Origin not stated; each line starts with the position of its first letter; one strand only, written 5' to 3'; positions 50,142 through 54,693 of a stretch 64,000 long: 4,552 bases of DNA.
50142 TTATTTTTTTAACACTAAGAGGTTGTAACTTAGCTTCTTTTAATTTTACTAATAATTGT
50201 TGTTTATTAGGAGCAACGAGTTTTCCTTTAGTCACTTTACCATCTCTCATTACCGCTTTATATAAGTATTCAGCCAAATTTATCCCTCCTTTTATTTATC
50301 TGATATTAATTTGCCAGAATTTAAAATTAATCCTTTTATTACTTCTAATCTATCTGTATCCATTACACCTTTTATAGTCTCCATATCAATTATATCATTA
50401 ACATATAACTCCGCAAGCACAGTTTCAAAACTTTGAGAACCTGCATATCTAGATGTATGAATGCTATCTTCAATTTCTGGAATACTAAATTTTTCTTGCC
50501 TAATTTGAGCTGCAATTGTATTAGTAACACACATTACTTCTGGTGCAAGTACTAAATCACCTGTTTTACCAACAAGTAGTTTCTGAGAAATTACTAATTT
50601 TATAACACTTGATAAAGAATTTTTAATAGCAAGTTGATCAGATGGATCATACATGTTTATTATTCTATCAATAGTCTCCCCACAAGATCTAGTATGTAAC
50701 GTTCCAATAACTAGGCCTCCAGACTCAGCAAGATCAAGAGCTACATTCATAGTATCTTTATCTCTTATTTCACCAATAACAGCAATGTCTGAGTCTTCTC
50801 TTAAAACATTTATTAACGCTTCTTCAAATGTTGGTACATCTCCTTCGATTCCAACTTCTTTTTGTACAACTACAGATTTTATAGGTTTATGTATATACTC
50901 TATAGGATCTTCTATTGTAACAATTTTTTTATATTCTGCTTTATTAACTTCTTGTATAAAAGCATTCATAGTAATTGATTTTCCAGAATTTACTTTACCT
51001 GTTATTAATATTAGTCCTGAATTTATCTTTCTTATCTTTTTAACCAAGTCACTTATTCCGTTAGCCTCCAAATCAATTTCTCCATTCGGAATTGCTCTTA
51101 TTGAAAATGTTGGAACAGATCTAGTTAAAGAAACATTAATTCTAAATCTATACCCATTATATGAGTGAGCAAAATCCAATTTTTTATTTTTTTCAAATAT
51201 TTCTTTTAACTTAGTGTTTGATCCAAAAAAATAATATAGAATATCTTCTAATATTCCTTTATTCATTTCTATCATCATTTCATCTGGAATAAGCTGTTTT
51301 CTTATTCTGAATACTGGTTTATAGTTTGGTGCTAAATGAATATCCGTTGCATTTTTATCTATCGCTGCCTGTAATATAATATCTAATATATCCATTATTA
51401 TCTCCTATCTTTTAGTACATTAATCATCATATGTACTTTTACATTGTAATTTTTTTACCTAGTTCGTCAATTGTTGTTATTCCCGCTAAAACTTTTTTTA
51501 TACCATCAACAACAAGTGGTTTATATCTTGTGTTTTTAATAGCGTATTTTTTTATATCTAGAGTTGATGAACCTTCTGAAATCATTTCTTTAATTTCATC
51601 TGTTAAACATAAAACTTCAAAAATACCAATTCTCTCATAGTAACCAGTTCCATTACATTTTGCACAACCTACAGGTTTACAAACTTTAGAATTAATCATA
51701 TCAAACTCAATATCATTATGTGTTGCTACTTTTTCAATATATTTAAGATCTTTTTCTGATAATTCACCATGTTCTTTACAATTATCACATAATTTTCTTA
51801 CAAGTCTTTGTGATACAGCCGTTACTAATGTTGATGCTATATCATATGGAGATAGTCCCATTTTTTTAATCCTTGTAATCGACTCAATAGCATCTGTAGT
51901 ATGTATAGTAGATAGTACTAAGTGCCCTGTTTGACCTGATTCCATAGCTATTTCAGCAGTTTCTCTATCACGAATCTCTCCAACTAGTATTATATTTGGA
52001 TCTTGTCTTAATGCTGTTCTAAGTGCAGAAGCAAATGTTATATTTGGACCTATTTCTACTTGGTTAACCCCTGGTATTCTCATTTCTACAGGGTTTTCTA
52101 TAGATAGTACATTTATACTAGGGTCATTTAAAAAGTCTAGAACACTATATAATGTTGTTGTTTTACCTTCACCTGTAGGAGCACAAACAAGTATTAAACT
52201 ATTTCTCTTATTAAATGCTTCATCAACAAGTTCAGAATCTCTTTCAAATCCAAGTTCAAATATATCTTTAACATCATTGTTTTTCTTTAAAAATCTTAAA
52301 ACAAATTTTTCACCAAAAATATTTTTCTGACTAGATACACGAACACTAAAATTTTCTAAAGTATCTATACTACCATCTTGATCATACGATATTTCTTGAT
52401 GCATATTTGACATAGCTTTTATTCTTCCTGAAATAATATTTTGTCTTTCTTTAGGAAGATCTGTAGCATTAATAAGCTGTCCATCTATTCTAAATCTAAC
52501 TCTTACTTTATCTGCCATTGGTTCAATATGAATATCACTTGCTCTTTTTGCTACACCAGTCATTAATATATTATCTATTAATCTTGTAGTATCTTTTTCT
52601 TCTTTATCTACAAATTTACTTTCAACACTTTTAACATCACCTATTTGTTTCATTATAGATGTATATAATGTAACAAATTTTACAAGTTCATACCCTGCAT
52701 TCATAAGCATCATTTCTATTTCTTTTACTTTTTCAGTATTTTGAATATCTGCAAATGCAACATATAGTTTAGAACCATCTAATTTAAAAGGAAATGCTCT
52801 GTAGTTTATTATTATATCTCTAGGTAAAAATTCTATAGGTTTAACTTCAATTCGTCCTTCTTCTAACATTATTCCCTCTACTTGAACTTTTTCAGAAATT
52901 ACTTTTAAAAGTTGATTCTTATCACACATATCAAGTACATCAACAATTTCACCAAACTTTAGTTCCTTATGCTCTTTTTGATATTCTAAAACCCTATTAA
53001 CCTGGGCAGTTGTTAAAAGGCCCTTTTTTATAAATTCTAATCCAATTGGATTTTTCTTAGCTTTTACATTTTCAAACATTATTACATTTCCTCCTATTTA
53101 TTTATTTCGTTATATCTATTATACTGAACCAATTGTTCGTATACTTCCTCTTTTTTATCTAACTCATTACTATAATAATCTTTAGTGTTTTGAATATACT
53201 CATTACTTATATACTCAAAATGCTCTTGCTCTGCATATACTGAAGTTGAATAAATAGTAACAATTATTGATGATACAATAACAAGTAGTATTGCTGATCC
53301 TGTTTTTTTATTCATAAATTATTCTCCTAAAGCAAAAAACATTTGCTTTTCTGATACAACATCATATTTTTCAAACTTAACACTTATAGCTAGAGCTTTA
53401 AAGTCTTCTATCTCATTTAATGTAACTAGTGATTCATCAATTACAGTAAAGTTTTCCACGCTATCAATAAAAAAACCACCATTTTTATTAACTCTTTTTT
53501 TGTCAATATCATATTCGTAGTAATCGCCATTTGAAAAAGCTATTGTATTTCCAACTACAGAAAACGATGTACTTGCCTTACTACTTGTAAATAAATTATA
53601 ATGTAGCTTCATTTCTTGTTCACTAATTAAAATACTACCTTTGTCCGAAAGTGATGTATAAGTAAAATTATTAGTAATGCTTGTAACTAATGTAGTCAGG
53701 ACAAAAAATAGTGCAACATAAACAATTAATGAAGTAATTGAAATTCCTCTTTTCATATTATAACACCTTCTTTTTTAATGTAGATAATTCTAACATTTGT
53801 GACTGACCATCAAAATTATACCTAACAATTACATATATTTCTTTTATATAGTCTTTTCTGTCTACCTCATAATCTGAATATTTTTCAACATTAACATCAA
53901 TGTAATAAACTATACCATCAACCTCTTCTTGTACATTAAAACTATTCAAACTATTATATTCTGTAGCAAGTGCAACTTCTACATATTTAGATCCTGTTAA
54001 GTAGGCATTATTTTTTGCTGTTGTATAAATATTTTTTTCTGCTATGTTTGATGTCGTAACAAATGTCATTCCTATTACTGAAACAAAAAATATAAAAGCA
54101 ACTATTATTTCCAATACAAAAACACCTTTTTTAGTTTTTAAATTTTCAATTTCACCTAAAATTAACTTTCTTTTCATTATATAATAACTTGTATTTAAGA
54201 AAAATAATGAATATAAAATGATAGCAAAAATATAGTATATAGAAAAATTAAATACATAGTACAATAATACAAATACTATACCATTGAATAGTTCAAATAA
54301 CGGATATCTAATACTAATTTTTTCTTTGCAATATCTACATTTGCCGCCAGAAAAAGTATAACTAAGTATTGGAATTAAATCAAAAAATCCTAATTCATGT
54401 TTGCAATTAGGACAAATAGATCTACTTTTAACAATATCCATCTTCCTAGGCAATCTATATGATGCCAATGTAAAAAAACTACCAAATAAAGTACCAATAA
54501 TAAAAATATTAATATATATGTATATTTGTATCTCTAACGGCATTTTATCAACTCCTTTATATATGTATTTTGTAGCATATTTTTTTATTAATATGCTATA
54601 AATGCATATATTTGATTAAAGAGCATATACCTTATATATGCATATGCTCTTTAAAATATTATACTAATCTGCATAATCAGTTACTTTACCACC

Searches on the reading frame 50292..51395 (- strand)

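Call 53: search_protein_families(library=pfam, proteins=[window:50292-51395:-], max_evalue=0.00001)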
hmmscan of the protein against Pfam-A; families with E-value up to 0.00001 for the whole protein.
window:50292-51395:- (367 aa): 1 family
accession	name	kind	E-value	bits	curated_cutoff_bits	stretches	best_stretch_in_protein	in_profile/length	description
PF00437.27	T2SSE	-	3.3e-36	125.2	24.9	1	4-274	12-278/370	Type II/IV secretion system protein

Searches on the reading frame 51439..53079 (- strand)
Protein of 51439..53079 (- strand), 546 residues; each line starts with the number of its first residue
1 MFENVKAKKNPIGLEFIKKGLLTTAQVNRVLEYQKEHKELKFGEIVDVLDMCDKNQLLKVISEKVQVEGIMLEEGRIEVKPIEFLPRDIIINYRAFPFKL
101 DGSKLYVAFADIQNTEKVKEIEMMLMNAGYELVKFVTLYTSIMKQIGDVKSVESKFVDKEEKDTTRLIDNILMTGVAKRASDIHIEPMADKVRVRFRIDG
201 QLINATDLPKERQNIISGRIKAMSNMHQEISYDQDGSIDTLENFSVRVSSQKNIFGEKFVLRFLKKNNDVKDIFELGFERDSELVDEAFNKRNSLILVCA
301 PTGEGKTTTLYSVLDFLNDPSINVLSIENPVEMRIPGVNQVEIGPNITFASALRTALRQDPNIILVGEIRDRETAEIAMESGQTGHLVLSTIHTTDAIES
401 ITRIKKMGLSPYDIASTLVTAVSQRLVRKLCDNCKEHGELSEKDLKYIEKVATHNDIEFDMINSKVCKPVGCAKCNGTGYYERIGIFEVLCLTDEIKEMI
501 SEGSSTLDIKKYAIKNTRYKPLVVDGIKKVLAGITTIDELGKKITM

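Call 54: search_protein_families(library=pfam, proteins=[window:51439-53079:-], max_evalue=0.00001)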
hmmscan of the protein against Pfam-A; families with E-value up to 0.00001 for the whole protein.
window:51439-53079:- (546 aa): 2 families
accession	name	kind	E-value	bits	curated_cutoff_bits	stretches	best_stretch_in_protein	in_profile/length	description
PF00437.27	T2SSE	-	3.4e-96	322.5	24.9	1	160-540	4-368/370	Type II/IV secretion system protein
PF05157.20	MshEN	-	2.2e-07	31.2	23.1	1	70-125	6-61/90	MshEN domain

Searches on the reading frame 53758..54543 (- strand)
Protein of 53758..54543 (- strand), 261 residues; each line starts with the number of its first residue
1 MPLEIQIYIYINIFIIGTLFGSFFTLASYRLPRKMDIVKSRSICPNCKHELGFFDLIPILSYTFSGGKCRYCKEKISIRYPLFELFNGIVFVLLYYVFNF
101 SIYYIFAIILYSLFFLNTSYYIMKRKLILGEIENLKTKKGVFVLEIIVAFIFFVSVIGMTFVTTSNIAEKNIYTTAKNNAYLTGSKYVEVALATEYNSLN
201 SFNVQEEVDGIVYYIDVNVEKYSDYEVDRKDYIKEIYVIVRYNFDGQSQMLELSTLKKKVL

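Call 54: search_protein_families(library=pfam, proteins=[window:53758-54543:-], max_evalue=0.00001)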
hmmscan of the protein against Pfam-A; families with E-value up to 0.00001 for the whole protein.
window:53758-54543:- (261 aa): 1 family
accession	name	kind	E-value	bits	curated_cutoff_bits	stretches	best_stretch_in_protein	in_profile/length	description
PF06750.18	A24_N_bact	-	6.9e-31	106.6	23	1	15-98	1-84/84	Bacterial Peptidase A24 N-terminal domain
